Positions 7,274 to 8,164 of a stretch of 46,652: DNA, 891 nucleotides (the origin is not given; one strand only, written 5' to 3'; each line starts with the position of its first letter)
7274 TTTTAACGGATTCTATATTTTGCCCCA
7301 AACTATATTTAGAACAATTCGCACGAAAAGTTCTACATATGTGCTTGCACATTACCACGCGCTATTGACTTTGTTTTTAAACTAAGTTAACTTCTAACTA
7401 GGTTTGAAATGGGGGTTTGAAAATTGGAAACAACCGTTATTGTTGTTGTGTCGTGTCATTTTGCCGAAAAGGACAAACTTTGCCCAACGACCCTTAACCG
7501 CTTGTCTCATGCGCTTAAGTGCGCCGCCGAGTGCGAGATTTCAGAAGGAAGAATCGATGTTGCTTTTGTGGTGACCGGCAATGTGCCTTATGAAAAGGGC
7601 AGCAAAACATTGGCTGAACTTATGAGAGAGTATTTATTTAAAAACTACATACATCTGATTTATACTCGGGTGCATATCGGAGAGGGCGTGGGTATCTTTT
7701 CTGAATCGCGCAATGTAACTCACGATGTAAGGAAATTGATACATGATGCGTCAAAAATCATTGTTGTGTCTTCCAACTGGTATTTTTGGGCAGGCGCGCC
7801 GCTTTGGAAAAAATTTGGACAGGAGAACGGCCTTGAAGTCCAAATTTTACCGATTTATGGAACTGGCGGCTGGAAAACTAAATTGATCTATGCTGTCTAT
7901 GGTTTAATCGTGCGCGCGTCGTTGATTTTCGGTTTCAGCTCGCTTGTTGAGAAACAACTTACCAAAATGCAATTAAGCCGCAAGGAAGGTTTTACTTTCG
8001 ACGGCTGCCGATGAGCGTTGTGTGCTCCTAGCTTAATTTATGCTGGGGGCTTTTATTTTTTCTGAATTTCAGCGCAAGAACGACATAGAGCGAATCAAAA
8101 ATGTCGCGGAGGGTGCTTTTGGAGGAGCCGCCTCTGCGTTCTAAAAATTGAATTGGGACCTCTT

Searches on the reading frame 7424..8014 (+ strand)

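Call 7: search_protein_families(library=pfam, proteins=[window:7424-8014:+], max_evalue=0.01)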
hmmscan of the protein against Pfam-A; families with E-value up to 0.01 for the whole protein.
window:7424-8014:+ (196 aa): 0 families

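Call 50: search_protein_families(library=pfam, proteins=[window:7424-8014:+], max_evalue=10)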
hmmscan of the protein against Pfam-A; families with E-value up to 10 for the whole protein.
window:7424-8014:+ (196 aa): 1 family
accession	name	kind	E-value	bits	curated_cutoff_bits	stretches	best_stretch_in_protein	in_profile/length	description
PF00398.26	RrnaAD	-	0.091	12.3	24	1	44-79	97-133/263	Ribosomal RNA adenine dimethylase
